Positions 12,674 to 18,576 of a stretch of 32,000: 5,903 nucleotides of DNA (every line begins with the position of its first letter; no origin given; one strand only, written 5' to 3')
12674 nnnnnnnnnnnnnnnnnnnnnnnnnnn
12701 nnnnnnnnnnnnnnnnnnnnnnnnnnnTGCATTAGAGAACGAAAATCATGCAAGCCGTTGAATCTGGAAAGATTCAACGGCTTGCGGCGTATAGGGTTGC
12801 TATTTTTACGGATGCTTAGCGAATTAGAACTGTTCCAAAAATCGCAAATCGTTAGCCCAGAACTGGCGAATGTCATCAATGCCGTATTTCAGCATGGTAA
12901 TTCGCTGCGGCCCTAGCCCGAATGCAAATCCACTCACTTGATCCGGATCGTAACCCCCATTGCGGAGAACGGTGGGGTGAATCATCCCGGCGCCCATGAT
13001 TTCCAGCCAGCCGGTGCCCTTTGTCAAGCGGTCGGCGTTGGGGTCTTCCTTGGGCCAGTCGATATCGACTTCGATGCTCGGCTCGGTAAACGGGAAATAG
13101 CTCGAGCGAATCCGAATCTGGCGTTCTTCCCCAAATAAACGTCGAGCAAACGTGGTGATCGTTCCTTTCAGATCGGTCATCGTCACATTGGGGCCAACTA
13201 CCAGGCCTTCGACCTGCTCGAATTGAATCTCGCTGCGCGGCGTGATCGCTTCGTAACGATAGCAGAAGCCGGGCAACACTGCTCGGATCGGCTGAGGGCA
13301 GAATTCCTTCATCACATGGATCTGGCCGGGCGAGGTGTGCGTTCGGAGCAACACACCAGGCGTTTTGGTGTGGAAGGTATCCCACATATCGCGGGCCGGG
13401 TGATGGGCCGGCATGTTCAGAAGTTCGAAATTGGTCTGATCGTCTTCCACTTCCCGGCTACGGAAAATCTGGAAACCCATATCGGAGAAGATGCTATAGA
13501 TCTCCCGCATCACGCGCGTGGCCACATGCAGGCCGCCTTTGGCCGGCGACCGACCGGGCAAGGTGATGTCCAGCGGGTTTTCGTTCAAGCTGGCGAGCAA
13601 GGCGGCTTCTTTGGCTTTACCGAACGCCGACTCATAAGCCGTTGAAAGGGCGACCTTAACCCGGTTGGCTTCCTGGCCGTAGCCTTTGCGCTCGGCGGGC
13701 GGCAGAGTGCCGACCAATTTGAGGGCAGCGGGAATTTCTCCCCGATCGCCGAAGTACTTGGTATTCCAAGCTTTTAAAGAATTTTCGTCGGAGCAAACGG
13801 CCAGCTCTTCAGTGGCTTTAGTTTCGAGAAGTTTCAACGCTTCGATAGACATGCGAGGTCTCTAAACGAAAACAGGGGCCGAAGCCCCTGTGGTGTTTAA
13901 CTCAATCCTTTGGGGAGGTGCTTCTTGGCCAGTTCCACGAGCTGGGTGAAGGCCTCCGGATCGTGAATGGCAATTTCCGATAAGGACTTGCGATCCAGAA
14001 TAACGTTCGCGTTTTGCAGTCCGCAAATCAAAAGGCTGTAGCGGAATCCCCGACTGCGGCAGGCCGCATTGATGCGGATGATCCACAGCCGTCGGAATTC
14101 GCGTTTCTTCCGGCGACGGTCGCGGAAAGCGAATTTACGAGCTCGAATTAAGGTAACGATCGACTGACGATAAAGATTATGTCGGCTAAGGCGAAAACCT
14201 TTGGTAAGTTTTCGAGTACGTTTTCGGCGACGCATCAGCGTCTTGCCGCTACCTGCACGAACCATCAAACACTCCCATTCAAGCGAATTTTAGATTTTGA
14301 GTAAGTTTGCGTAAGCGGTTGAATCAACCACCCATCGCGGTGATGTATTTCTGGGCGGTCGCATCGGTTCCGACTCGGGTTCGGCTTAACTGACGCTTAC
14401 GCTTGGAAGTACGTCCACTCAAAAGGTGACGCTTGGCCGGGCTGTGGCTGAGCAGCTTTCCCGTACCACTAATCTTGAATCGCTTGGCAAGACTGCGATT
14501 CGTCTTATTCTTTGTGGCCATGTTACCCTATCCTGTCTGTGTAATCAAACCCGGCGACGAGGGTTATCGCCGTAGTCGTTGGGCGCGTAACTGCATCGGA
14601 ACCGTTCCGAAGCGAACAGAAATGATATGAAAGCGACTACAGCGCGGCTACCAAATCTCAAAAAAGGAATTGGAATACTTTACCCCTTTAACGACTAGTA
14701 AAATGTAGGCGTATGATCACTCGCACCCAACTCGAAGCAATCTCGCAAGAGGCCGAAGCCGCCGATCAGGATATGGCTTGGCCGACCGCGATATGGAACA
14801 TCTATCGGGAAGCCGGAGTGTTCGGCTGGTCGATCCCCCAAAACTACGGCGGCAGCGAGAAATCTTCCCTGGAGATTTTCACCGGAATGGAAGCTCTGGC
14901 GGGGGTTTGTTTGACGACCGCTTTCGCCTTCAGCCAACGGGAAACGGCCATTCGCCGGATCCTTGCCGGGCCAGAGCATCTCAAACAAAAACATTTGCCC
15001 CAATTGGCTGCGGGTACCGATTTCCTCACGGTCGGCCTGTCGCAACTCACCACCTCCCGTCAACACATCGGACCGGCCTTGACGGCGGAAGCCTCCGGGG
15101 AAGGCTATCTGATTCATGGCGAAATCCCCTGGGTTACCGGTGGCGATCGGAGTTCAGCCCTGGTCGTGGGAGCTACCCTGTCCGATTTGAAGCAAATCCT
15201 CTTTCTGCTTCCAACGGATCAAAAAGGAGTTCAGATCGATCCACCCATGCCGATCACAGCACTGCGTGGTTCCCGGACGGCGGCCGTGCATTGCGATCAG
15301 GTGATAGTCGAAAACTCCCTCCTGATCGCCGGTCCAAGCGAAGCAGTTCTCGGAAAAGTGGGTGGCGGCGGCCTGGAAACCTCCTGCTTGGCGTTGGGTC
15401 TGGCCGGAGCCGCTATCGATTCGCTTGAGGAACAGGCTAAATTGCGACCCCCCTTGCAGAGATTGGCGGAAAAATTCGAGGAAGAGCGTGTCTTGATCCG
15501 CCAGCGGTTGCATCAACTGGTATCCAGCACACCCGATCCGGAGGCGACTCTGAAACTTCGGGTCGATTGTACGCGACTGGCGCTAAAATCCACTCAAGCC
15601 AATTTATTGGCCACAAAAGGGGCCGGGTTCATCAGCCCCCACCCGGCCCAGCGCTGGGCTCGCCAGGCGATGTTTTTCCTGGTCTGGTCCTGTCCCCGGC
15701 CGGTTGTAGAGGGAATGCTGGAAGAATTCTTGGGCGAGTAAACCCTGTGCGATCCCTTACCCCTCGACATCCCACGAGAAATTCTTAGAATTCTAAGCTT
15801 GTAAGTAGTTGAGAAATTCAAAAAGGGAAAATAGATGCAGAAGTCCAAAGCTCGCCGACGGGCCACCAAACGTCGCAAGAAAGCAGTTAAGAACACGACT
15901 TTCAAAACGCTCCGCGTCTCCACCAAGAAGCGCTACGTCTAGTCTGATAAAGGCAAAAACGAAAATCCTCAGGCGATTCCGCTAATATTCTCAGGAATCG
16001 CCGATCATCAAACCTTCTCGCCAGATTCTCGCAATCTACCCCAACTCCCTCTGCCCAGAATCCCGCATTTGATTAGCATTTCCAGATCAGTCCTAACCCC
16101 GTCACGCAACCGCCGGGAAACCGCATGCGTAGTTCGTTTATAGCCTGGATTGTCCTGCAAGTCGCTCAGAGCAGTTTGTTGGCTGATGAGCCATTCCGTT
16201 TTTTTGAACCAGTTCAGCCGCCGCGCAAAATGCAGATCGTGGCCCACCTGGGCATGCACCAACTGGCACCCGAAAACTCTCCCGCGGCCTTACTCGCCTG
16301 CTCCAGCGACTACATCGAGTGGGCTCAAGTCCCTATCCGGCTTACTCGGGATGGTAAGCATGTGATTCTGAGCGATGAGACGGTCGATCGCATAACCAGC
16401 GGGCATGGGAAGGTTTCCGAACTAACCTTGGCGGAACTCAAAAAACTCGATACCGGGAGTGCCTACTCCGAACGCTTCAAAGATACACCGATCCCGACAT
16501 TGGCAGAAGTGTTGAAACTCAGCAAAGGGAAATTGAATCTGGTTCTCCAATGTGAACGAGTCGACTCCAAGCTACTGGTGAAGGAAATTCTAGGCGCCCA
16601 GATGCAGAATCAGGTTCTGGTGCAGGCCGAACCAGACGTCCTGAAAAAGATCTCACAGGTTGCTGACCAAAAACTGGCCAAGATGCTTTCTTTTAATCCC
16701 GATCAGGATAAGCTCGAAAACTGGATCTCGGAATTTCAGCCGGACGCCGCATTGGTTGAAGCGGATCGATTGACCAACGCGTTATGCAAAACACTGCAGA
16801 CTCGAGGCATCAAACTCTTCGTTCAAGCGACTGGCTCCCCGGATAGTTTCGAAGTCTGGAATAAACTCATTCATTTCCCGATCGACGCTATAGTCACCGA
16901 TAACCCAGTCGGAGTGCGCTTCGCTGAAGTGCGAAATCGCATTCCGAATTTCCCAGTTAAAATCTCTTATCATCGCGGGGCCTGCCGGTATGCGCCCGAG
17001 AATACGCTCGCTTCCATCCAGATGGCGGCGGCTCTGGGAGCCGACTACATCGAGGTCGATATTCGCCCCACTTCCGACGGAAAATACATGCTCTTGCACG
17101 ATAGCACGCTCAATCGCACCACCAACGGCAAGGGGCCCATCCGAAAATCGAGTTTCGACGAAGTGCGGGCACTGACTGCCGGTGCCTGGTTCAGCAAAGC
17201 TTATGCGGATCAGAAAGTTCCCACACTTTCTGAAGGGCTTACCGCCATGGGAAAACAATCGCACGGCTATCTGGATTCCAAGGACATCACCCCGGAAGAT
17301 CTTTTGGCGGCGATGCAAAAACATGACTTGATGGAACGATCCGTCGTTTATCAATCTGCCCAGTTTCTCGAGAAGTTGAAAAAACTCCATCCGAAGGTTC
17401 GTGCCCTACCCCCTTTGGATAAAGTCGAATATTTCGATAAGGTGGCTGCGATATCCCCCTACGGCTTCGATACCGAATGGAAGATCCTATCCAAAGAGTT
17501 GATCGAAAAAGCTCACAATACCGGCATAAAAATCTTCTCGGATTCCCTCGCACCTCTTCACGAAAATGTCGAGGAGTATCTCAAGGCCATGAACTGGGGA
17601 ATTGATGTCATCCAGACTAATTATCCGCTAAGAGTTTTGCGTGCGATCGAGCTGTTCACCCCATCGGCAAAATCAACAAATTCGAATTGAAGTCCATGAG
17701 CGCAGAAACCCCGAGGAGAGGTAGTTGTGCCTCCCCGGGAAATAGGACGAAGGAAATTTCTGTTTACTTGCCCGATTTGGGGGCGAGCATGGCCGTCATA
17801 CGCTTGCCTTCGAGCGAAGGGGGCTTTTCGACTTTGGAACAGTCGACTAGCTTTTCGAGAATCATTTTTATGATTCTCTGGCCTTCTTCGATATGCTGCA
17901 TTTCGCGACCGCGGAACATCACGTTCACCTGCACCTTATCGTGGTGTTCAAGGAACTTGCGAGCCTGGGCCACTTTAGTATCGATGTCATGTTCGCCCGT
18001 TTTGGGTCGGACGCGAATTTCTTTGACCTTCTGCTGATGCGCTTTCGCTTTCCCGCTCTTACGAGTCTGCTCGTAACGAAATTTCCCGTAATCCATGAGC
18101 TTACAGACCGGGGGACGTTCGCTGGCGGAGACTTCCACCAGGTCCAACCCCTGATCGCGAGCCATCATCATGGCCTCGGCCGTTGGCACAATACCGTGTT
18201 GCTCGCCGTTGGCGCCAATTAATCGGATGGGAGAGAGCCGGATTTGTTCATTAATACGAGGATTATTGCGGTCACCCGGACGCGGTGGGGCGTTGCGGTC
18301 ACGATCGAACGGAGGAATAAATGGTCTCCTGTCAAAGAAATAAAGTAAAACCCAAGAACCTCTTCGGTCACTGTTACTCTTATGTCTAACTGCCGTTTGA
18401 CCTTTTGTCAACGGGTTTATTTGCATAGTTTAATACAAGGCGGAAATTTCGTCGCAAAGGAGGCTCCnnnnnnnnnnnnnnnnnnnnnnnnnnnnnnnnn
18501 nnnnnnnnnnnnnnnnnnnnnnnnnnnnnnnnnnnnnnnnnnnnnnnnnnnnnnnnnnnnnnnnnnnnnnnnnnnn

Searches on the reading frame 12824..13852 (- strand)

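Call 41: search_protein_families(library=pfam, proteins=[window:12824-13852:-], max_evalue=0.01)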
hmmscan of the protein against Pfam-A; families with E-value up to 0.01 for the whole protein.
window:12824-13852:- (342 aa): 2 families
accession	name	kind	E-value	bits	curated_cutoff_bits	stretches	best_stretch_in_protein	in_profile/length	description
PF01409.25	tRNA-synt_2d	-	1.4e-87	293.7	19.8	1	94-342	2-246/246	tRNA synthetases class II core domain (F)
PF02912.23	Phe_tRNA-synt_N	-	4.5e-13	49.4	22.3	1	22-88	2-68/69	Aminoacyl tRNA synthetase class II, N-terminal domain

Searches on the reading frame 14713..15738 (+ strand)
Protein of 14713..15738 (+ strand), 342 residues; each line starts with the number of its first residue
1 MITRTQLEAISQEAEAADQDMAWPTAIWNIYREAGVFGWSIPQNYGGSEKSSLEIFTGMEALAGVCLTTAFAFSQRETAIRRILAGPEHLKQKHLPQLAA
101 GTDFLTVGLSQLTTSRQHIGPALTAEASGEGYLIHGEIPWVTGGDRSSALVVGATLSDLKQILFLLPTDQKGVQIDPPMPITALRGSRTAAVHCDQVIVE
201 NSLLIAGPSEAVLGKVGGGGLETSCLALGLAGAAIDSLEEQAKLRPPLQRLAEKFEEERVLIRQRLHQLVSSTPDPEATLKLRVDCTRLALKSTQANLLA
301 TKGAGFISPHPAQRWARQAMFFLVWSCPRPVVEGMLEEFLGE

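Call 41: search_protein_families(library=pfam, proteins=[window:14713-15738:+], max_evalue=0.01)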
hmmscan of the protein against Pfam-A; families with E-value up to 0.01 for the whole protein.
window:14713-15738:+ (342 aa): 2 families
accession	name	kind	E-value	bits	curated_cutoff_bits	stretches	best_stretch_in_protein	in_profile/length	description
PF02771.21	Acyl-CoA_dh_N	-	2.6e-12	47.5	22.9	1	9-101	18-112/113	Acyl-CoA dehydrogenase, N-terminal domain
PF02770.24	Acyl-CoA_dh_M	-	1.7e-05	25.3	33.3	1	124-197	20-97/97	Acyl-CoA dehydrogenase, middle domain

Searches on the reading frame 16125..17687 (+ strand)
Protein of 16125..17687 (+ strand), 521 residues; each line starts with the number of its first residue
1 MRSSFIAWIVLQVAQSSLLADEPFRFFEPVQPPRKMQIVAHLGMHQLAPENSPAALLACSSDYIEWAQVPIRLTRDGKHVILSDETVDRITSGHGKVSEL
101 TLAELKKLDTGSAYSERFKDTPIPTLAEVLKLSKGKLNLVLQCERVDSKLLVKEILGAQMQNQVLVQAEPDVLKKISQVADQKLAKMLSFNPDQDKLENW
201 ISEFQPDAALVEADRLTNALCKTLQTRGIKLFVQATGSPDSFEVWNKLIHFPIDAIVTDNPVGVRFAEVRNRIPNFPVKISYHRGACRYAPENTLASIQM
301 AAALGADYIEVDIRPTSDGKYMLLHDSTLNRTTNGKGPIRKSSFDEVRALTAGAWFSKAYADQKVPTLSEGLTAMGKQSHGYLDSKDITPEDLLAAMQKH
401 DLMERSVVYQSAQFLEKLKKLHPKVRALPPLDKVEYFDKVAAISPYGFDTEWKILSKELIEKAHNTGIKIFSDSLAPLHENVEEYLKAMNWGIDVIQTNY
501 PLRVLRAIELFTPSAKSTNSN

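Call 3: search_protein_families(library=pfam, proteins=[window:16125-17687:+], max_evalue=0.01)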
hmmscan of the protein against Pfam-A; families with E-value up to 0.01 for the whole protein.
window:16125-17687:+ (521 aa): 1 family
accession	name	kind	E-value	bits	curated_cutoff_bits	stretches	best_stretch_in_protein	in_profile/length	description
PF03009.23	GDPD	-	2.5e-52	178.9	23.6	2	283-408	1-125/244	Glycerophosphoryl diester phosphodiesterase family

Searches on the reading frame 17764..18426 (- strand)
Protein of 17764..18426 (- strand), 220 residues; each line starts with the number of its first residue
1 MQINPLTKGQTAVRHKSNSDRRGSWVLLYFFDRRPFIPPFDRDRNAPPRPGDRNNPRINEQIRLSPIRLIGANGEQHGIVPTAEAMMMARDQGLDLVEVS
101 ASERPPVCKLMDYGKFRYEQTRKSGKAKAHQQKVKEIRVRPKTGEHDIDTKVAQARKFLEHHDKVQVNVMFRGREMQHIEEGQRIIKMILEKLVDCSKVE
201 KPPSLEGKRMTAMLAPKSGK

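Call 3: search_protein_families(library=pfam, proteins=[window:17764-18426:-], max_evalue=0.01)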
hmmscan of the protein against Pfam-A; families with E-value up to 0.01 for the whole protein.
window:17764-18426:- (220 aa): 2 families
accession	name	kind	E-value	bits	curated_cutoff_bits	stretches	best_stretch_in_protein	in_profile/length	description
PF00707.27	IF3_C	-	7.9e-32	109.5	34.8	1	133-217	2-86/86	Translation initiation factor IF-3, C-terminal domain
PF05198.21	IF3_N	-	2.7e-30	104.8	26.9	1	58-125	1-68/70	Translation initiation factor IF-3, N-terminal domain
